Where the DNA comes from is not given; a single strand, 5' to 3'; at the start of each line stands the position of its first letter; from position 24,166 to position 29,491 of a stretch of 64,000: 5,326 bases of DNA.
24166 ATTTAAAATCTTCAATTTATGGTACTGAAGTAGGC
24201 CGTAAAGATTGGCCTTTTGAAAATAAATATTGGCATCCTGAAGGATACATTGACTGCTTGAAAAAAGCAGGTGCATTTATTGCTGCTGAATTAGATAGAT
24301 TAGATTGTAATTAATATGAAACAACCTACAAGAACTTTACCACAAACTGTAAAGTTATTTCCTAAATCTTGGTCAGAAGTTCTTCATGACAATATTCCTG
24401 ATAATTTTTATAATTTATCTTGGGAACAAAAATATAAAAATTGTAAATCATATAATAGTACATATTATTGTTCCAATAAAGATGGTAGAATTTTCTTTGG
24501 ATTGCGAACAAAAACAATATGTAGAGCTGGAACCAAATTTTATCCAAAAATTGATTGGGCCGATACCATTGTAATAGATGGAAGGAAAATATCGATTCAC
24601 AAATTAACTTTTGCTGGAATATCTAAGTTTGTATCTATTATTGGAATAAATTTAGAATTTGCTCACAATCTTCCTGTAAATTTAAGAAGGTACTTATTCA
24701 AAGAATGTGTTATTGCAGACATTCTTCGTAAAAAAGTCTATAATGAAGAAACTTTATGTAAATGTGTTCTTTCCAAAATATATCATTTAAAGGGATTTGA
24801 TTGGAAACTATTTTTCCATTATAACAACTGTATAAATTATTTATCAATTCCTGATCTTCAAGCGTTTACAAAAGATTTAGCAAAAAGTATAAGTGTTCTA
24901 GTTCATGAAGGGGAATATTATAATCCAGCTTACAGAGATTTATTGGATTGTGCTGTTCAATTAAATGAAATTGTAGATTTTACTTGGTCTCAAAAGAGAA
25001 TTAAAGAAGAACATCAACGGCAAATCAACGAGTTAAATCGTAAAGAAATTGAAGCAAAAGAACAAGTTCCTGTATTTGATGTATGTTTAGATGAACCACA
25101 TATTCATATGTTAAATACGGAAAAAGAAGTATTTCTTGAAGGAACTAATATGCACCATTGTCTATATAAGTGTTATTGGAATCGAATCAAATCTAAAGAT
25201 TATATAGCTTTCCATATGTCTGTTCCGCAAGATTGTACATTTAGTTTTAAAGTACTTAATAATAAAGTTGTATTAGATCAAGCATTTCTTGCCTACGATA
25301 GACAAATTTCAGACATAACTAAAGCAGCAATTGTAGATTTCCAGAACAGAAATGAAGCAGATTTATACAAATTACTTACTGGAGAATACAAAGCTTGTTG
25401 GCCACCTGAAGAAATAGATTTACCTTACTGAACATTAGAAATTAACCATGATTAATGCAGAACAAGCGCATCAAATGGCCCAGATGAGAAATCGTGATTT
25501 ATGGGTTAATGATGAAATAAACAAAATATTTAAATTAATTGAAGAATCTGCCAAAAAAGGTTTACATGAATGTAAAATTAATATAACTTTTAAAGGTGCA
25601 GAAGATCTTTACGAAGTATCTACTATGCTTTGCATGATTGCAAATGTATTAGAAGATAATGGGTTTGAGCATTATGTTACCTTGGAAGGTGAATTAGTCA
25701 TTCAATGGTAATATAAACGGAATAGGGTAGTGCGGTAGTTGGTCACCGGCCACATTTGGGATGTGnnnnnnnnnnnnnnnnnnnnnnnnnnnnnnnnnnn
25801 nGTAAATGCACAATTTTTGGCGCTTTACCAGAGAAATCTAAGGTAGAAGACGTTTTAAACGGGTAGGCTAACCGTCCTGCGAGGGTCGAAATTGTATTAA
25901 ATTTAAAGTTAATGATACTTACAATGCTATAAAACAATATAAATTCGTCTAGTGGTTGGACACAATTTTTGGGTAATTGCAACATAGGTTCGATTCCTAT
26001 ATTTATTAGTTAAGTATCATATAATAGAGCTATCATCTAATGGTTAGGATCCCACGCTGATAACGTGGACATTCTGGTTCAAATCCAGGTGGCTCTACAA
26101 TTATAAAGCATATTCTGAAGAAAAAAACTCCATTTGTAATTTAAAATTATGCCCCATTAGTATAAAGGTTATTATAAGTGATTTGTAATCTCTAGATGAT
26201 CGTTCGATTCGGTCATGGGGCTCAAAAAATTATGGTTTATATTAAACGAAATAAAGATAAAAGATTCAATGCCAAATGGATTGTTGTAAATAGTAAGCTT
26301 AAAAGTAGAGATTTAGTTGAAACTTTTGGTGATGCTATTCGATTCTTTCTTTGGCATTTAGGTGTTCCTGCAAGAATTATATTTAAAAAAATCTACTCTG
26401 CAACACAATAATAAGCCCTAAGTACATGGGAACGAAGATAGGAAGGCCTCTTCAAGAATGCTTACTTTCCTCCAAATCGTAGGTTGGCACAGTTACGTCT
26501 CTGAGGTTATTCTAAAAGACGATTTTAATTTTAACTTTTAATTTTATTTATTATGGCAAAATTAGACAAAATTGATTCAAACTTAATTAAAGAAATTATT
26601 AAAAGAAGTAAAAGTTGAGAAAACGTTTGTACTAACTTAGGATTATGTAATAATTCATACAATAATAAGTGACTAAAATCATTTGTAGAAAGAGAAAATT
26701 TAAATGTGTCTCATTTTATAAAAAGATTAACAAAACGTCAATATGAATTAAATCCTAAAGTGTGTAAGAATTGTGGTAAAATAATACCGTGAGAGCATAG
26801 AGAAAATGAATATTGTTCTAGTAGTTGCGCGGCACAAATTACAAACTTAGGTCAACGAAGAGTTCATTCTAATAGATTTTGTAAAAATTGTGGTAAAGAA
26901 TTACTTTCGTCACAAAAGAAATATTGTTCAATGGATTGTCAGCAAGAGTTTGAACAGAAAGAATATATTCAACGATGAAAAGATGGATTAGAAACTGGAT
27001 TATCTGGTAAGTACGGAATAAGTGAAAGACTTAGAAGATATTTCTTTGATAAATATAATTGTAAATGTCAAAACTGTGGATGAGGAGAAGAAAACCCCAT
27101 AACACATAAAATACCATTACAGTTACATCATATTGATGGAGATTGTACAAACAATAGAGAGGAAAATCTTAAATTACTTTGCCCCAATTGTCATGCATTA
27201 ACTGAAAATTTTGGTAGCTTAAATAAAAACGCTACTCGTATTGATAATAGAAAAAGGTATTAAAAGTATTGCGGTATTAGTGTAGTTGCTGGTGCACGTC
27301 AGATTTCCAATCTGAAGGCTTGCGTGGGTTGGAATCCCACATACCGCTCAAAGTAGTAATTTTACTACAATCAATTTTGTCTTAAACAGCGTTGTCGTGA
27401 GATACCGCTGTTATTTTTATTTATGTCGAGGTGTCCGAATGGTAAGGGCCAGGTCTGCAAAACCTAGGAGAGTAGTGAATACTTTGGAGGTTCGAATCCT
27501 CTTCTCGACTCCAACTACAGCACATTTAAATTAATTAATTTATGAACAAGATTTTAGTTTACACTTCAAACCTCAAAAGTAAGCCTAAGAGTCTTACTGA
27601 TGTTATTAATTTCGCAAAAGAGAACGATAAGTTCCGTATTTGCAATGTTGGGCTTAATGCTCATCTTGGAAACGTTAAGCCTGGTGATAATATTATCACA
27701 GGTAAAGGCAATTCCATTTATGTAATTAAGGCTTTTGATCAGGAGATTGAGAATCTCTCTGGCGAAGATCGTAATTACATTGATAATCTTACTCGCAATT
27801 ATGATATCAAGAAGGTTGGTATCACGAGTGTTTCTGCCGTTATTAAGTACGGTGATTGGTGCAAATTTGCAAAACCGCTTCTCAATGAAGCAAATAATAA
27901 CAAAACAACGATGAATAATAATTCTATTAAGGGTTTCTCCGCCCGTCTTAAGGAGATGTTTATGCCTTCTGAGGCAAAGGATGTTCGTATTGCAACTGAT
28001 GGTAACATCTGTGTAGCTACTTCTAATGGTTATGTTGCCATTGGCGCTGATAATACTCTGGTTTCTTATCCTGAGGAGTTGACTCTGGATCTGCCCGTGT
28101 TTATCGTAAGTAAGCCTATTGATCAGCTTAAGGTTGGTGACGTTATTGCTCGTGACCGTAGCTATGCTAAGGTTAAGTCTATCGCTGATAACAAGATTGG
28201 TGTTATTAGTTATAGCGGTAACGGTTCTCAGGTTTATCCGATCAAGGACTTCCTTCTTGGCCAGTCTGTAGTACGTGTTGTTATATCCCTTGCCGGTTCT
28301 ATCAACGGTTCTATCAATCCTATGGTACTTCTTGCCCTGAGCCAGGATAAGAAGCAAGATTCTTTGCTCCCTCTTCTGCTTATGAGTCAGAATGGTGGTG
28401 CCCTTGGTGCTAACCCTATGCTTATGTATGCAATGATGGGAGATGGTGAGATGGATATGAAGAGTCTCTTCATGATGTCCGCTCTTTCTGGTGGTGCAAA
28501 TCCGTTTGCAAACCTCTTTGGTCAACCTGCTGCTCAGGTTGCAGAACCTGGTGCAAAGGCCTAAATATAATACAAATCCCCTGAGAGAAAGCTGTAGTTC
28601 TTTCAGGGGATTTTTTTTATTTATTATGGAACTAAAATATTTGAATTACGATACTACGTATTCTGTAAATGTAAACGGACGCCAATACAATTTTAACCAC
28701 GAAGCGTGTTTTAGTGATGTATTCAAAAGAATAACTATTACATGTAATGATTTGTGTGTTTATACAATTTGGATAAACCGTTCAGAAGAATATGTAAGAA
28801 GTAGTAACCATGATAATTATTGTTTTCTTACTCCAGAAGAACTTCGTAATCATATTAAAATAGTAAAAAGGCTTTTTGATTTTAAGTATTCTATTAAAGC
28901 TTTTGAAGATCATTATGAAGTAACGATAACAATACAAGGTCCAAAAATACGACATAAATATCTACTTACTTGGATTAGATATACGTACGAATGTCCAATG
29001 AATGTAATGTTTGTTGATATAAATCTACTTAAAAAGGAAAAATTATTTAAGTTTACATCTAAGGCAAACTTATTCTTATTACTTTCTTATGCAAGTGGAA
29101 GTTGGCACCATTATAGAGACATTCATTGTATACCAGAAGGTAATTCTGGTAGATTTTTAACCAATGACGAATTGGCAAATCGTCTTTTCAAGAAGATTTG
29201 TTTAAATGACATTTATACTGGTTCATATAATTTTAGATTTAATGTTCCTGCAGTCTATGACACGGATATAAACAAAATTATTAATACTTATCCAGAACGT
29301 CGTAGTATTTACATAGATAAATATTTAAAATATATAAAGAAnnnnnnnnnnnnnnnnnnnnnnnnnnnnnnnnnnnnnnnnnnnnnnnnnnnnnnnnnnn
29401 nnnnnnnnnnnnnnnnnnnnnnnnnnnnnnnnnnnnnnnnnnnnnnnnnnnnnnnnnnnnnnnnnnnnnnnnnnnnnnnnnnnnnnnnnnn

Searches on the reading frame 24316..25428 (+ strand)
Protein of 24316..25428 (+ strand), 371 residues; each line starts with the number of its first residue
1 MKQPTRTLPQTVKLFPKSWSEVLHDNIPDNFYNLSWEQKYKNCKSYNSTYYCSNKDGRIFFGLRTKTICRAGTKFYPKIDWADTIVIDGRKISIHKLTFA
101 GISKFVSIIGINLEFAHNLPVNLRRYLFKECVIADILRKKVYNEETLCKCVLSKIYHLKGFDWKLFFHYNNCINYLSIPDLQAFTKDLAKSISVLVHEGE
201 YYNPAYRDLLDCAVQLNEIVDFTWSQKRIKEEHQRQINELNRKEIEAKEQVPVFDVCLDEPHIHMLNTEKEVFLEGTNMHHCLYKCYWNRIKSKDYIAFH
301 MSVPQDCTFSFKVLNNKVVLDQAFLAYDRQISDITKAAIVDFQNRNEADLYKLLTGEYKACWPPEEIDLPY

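Call 11: search_protein_families(library=phrogs, proteins=[window:24316-25428:+], max_evalue=0.001)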
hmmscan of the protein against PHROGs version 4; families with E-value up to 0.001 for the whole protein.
window:24316-25428:+ (371 aa): 0 families

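Call 14: find_related_loci(query=window:24316-25428:+, collection=viral_contigs, flank=3000)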
Query window:24316-25428:+ (371 aa) in viral_contigs; peptide patterns used: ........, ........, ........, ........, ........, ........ (x = any residue, [..] = any of these).
2 stretches matched a pattern; 1 encode a relative of the query (tblastn E <= 1e-3); 1 distinct loci.
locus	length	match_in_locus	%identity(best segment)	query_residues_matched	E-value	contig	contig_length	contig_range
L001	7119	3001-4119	61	1-368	3e-152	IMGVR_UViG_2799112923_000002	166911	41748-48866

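Call 25: find_homologous_proteins(query=window:24316-25428:+, max_evalue=0.00001)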
Query window:24316-25428:+ (371 aa): 64 proteins with E <= 0.00001 among 1246 candidates.
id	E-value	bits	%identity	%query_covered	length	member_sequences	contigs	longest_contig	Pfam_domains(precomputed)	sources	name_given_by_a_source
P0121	6.0e-258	873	100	100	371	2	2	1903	-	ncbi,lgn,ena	-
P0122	5.4e-222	755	85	100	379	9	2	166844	-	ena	-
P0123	9.8e-215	731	83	100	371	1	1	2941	-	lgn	-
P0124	4.3e-213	725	84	100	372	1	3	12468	-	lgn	-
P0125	7.0e-205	698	80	100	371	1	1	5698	-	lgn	-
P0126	1.0e-188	645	75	100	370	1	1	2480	PF14284.12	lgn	-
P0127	4.5e-173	594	72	96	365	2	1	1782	PF14284.12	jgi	-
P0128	1.8e-169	582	67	100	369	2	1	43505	-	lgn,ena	-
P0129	4.4e-155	535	62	100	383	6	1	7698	-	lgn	-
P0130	4.0e-145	502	60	99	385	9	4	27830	-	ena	-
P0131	5.5e-145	501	60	99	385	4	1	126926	-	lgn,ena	-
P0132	1.2e-138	480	62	96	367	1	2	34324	PF14284.12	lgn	-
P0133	1.5e-134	467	61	94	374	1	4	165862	-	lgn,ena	-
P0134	5.1e-120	419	51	100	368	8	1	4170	-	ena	-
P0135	6.8e-109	383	49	98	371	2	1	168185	PF14284.12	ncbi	-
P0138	4.5e-94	334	47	92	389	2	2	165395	-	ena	-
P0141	4.5e-82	294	43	96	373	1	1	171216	-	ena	-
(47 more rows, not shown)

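Call 27: find_encoding_contigs(protein=P0122, flank=10000, max_places=2)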
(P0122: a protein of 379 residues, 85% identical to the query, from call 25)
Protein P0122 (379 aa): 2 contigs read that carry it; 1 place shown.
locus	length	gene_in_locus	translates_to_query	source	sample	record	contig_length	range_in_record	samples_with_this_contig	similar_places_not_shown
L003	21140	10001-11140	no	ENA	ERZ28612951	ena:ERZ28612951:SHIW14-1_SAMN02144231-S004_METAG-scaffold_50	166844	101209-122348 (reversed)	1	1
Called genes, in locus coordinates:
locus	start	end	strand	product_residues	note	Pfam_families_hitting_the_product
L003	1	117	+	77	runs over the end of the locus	-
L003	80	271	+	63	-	-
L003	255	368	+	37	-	-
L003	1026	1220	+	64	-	-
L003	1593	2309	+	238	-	PF00149:Metallophos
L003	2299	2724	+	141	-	-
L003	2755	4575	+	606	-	-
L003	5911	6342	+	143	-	PF00293:NUDIX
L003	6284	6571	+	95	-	-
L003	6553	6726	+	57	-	-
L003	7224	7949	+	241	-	-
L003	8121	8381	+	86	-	-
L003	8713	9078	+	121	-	PF11645:PDDEXK_5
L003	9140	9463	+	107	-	-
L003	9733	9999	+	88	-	-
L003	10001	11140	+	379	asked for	-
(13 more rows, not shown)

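Call 28: find_encoding_contigs(protein=P0135, flank=10000, max_places=2)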
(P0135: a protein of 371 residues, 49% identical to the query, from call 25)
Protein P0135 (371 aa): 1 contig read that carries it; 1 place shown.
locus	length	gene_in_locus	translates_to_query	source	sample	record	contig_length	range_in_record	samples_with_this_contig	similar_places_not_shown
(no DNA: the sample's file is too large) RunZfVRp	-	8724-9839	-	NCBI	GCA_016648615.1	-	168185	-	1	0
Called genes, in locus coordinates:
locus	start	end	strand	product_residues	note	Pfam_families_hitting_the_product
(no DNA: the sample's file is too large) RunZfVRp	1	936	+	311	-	?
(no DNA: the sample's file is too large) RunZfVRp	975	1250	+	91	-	-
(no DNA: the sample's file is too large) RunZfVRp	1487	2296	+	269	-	PF13847:Methyltransf_31 (faint), PF08242:Methyltransf_12 (faint)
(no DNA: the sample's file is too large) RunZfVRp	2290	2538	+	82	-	-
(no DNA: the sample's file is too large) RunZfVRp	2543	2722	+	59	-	-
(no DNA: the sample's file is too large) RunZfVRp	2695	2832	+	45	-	-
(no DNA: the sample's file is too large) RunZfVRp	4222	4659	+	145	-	-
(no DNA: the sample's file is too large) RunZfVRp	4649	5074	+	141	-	-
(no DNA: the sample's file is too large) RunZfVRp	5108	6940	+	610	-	-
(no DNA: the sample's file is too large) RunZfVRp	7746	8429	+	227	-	-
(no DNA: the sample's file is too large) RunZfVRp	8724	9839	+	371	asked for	PF14284:PcfJ (weak)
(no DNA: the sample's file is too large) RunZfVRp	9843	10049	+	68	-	-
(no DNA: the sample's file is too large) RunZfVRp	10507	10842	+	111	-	-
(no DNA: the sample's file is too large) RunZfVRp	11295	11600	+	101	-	-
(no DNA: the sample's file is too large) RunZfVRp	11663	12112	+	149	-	PF11645:PDDEXK_5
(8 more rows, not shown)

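Call 30: find_encoding_contigs(protein=P0133, flank=10000, max_places=1)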
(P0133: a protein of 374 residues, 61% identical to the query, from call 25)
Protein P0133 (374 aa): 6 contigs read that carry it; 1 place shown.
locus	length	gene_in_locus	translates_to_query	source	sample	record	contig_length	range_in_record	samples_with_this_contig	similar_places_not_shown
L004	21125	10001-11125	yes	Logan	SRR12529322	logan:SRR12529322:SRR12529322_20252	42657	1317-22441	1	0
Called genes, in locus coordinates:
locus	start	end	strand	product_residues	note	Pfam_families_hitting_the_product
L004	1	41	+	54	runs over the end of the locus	-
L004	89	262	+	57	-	-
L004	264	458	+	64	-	-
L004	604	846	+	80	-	-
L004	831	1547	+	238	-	PF00149:Metallophos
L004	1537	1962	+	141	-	-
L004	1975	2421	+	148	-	-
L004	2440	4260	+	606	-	-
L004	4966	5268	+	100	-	-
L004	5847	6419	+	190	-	-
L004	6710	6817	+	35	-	-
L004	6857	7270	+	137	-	-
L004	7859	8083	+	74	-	-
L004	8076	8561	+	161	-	PF00293:NUDIX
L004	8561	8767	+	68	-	-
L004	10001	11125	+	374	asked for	-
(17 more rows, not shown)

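Call 31: find_encoding_contigs(protein=P0138, flank=10000, max_places=1)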
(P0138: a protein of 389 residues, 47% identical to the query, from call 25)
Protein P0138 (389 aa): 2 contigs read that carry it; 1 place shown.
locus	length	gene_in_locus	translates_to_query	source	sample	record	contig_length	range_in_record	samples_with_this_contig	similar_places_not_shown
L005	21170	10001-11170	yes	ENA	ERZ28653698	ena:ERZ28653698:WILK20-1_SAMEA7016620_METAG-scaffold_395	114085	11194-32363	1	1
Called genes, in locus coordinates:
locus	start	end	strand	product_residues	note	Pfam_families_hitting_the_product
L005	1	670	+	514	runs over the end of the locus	-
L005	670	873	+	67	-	-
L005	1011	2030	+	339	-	-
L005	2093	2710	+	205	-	PF07722:Peptidase_C26, PF00117:GATase (weak)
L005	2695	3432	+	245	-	-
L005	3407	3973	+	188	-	-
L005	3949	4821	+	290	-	PF14395:COOH-NH2_lig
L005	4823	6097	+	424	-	PF13522:GATase_6, PF13537:GATase_7 (weak)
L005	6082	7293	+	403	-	-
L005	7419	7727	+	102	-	-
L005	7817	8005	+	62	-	-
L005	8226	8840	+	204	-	PF13392:HNH_3 (faint)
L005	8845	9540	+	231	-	PF00149:Metallophos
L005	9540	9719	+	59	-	-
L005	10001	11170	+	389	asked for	-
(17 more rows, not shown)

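Call 32: find_encoding_contigs(protein=P0141, flank=10000, max_places=1)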
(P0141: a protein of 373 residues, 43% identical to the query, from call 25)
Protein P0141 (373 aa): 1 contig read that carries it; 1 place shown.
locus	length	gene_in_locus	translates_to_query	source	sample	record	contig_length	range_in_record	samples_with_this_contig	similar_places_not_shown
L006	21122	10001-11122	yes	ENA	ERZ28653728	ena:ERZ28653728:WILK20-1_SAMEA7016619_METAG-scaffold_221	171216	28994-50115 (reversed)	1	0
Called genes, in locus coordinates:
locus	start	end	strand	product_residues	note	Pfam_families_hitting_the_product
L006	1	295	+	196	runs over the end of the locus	-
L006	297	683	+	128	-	-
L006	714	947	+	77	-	-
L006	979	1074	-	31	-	-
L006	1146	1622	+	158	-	-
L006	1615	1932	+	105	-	-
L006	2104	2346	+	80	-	-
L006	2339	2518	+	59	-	-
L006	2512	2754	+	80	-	-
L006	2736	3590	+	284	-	-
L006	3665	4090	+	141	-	-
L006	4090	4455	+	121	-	-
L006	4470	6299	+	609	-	-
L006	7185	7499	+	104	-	PF00436:SSB (weak)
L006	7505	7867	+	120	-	-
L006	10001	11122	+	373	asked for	-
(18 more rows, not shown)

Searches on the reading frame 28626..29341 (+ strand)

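Call 15: find_related_loci(query=window:28626-29341:+, collection=viral_contigs, flank=3000)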
Query window:28626-29341:+ (238 aa) in viral_contigs; peptide patterns used: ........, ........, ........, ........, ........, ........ (x = any residue, [..] = any of these).
4 stretches matched a pattern, but none encodes a relative of the query by tblastn (E <= 1e-3).
